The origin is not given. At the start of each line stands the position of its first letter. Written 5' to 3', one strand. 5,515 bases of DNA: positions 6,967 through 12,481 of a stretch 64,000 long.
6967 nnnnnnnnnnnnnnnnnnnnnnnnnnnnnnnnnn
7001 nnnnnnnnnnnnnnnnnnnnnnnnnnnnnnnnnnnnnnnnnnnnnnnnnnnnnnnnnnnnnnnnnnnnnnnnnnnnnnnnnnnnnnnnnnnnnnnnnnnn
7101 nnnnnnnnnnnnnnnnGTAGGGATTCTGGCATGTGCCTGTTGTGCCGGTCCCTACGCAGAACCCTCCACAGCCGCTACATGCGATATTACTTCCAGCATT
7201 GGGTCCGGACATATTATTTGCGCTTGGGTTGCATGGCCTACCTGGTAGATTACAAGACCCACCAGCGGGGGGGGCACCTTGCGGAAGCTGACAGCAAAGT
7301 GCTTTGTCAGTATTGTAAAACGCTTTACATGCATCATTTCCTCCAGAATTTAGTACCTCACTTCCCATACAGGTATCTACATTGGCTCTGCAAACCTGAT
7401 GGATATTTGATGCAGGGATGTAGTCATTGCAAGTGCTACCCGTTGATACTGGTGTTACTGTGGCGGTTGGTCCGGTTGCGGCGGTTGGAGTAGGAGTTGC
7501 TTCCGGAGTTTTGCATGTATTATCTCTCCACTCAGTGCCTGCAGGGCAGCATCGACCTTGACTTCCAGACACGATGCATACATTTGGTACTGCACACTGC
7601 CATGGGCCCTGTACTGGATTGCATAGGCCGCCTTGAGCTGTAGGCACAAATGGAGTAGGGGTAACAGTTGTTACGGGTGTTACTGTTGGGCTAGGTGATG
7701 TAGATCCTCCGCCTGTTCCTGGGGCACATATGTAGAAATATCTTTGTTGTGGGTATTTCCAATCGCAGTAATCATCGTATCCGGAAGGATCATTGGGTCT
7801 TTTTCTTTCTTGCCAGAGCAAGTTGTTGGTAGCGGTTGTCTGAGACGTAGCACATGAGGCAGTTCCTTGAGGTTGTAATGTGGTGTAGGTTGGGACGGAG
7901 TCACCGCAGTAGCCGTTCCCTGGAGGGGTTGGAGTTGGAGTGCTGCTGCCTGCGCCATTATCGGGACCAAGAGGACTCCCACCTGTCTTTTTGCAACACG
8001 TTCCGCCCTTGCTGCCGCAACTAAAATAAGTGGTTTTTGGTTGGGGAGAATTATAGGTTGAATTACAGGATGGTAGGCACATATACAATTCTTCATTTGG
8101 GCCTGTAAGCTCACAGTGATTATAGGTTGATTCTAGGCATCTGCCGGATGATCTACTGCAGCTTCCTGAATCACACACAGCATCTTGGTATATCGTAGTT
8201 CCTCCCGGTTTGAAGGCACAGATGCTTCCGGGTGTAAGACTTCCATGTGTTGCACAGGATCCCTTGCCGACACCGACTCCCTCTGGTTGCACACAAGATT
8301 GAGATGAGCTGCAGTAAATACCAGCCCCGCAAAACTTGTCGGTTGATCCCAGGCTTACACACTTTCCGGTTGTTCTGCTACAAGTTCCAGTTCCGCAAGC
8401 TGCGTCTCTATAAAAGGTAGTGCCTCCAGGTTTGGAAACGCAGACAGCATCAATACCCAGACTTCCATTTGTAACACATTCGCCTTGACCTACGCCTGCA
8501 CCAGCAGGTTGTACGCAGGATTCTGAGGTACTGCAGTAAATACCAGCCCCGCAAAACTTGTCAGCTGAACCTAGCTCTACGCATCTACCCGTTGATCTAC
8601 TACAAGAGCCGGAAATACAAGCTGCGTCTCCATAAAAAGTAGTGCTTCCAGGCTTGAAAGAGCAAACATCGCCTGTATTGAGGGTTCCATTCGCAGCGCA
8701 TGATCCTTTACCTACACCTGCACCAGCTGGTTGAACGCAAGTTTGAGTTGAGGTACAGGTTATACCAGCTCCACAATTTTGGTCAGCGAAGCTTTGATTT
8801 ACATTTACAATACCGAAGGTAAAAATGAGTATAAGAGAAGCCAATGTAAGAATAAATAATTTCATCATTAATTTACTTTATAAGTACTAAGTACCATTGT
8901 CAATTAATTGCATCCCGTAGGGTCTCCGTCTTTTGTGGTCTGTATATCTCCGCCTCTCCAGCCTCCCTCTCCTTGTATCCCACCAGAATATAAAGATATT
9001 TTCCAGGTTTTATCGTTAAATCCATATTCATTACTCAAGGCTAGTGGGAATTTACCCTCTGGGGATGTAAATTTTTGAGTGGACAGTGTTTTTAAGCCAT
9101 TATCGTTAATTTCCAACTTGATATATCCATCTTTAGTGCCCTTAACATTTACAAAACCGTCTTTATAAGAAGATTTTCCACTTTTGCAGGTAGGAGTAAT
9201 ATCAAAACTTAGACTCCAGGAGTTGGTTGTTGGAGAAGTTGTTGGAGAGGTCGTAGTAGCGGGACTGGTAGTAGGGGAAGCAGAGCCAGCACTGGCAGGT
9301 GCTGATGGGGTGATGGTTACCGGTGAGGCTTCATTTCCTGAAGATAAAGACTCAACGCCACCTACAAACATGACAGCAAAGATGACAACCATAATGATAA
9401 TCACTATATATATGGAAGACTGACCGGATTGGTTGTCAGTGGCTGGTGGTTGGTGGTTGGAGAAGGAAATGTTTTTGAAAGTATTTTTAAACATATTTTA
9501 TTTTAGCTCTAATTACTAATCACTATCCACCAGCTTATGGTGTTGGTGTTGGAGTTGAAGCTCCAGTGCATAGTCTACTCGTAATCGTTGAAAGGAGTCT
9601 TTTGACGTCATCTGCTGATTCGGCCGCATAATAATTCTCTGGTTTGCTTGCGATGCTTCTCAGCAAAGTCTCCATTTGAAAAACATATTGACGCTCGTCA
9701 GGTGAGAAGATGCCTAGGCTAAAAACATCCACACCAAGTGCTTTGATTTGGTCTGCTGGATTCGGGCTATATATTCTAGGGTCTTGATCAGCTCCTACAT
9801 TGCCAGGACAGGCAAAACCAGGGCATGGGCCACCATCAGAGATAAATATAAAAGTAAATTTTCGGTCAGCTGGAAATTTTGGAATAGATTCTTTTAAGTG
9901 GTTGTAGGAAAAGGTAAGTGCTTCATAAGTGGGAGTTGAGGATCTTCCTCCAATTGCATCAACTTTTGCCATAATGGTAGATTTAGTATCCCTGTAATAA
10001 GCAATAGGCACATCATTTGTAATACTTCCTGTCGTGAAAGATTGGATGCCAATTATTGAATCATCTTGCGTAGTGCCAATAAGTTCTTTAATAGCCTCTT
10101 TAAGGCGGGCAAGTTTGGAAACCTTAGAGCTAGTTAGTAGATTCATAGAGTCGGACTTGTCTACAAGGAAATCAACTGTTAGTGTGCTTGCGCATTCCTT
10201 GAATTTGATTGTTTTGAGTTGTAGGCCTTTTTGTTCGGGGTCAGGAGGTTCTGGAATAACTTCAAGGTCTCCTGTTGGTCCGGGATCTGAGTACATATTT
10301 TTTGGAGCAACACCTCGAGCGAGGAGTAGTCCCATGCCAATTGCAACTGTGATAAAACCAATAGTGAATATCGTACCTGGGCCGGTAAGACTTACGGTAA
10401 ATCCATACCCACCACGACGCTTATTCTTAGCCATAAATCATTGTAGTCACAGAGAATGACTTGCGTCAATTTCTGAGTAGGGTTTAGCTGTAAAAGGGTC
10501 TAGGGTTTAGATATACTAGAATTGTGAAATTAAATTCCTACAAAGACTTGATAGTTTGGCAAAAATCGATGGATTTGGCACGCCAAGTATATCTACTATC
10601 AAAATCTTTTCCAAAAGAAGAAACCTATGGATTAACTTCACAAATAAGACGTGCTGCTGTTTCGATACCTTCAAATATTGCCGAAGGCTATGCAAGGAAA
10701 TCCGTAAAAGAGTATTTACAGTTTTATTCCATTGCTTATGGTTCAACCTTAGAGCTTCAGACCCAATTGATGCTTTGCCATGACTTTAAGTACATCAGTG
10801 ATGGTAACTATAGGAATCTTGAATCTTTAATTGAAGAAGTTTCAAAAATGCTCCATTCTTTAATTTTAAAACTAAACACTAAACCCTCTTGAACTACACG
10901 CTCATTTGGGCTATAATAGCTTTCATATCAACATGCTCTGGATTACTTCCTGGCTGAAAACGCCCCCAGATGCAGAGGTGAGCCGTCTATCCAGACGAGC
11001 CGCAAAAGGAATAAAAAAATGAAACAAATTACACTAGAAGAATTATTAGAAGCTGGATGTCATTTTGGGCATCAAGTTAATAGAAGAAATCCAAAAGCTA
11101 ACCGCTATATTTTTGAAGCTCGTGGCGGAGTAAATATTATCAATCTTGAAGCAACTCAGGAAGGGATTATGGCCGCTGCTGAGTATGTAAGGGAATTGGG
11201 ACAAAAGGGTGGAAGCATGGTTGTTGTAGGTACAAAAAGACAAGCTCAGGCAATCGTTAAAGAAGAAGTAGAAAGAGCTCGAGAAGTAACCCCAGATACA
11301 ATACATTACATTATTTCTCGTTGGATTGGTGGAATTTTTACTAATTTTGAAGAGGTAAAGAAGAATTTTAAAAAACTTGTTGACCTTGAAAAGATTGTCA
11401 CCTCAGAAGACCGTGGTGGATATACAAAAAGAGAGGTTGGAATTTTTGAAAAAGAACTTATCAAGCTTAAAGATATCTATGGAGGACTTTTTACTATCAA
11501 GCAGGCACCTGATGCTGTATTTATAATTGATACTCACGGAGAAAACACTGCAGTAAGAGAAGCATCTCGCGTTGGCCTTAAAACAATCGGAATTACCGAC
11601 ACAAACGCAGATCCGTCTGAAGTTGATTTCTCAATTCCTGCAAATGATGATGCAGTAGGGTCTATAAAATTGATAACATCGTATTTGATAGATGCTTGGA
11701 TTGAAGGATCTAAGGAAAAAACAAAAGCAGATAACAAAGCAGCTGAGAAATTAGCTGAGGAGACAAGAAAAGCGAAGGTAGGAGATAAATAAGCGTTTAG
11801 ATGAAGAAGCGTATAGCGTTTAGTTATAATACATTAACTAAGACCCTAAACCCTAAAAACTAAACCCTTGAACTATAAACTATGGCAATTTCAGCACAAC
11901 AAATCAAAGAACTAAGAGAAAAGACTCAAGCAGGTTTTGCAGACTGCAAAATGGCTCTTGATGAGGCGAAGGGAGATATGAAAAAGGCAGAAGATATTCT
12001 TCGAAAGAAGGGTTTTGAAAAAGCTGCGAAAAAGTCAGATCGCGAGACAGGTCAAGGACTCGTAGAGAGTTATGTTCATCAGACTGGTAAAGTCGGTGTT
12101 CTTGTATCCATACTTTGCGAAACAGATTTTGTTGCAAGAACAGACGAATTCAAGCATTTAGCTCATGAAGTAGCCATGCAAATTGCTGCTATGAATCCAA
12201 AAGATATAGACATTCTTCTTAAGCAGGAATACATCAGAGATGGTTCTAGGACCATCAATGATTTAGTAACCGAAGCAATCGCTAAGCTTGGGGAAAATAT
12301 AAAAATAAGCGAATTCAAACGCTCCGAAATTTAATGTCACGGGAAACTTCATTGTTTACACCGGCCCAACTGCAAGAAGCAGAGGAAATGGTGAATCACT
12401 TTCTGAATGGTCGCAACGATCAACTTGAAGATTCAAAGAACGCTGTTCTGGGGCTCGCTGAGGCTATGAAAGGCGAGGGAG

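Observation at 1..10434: Candidate cohesin-dockerin surface assembly in a ~10 kb block of secreted proteins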

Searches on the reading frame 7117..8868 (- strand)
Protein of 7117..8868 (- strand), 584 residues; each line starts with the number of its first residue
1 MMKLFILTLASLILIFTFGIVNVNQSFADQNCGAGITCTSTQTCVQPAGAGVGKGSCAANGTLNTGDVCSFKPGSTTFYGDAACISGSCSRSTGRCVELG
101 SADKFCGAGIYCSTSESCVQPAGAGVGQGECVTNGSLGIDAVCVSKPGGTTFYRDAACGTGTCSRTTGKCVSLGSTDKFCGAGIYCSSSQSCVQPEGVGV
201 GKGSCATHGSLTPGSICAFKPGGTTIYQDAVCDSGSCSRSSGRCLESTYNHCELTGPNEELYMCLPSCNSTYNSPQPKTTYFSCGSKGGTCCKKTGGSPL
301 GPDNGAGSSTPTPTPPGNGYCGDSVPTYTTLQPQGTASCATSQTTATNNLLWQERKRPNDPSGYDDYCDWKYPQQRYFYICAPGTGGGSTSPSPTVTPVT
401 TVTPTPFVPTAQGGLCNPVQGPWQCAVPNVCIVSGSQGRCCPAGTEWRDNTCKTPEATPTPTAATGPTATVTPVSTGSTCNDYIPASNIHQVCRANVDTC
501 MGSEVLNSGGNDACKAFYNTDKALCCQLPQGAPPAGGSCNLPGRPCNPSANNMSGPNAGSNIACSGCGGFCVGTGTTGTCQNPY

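Call 4: search_protein_families(library=pfam, max_evalue=1, proteins=[window:7117-8868:-])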
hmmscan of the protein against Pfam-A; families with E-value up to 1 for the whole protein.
window:7117-8868:- (584 aa): 0 families

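Call 67: search_protein_families(library=ncbifam, max_evalue=0.01, proteins=[window:7117-8868:-])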
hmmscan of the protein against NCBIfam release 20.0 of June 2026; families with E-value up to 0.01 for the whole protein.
window:7117-8868:- (584 aa): 0 families

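Call 71: search_solved_structures(query=window:7117-8868:-, max_evalue=1)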
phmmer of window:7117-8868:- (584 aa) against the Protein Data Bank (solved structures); distinct sequences matched with E-value up to 1: 4.
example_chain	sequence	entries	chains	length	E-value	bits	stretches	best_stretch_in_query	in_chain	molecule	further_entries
8j1t_H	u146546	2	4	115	0.18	13.6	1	137-170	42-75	8-9D heavy chain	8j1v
8xe9_A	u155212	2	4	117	0.27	13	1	138-172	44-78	BD55-1205 heavy chain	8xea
7xmx_E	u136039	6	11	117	0.31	12.9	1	137-171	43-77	F61 heavy chain | F61R2-780 heavy chain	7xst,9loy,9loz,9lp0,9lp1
8bf4_D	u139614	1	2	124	0.77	11.5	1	140-173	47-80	VHH14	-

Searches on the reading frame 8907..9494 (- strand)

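Call 4: search_protein_families(library=pfam, max_evalue=1, proteins=[window:8907-9494:-])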
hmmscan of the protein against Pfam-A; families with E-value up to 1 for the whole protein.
window:8907-9494:- (196 aa): 2 families
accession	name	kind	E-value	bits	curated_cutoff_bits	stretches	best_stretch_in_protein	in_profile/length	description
PF21827.1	New_glue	-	0.00068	19.8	31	1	33-105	6-64/94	New glue protein family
PF20088.4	DUF6480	-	0.061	13.7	25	1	14-45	41-72/78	Family of unknown function (DUF6480)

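Call 67: search_protein_families(library=ncbifam, max_evalue=0.01, proteins=[window:8907-9494:-])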
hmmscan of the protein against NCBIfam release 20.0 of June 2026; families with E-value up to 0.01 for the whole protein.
window:8907-9494:- (196 aa): 0 families

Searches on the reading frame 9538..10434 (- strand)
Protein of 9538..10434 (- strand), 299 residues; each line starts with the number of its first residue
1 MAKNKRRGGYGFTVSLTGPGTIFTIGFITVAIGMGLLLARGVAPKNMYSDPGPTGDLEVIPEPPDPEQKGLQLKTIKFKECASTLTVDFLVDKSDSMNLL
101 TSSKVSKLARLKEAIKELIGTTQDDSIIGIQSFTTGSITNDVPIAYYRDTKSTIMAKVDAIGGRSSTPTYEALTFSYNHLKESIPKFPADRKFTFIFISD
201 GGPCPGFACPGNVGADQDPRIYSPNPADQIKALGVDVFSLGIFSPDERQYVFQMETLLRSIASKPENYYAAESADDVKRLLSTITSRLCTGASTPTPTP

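Call 4: search_protein_families(library=pfam, max_evalue=1, proteins=[window:9538-10434:-])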
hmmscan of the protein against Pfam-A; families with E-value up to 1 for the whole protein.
window:9538-10434:- (299 aa): 4 families
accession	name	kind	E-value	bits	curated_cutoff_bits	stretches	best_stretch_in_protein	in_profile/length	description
PF00092.34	VWA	-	2.8e-09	37.9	23.8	1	89-280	4-171/174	von Willebrand factor type A domain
PF13519.12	VWA_2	-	5.9e-06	27.3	27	1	89-201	3-106/107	von Willebrand factor type A domain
PF18267.7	Rubredoxin_C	-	0.036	14.5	25.9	1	226-248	1-23/70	Rubredoxin NAD+ reductase C-terminal domain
PF09061.11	Stirrup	-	0.25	12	26.6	0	70-106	4-40/79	Stirrup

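Call 67: search_protein_families(library=ncbifam, max_evalue=0.01, proteins=[window:9538-10434:-])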
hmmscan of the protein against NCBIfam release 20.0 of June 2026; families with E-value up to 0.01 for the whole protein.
window:9538-10434:- (299 aa): 1 family
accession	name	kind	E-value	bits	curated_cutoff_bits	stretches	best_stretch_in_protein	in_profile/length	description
NF047508.1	VWA_BatA_Lepto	exception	0.0016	17.5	380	1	112-285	117-270/315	VWA domain-containing protein BatA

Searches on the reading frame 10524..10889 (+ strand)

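Call 67: search_protein_families(library=ncbifam, max_evalue=0.01, proteins=[window:10524-10889:+])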
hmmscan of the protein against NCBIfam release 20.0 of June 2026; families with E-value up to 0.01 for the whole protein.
window:10524-10889:+ (122 aa): 4 families
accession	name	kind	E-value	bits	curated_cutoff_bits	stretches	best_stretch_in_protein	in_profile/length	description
NF008911.0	PRK12275.1-2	subfamily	5.4e-44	149.5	137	1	3-119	1-117/118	hypothetical protein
TIGR02436.1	TIGR02436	subfamily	8.9e-41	138.5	24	1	11-117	1-108/109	four helix bundle protein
NF008912.0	PRK12275.1-6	subfamily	9.4e-29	99.8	124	1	5-119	2-113/117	hypothetical protein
NF033474.1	DivGenRetAVD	equivalog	2.9e-09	37.2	80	1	9-113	1-102/104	diversity-generating retroelement protein Avd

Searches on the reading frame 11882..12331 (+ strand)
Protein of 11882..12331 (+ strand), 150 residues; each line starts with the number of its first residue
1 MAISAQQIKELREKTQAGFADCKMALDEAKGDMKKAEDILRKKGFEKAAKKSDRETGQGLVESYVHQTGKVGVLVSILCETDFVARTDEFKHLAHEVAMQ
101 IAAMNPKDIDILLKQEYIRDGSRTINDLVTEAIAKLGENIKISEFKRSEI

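Call 67: search_protein_families(library=ncbifam, max_evalue=0.01, proteins=[window:11882-12331:+])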
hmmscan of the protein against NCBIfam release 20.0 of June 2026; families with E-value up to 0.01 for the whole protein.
window:11882-12331:+ (150 aa): 1 family
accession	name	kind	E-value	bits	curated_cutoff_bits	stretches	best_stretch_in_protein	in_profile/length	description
TIGR00116.1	tsf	equivalog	8.3e-38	130.2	104.05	1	1-144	2-140/293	translation elongation factor Ts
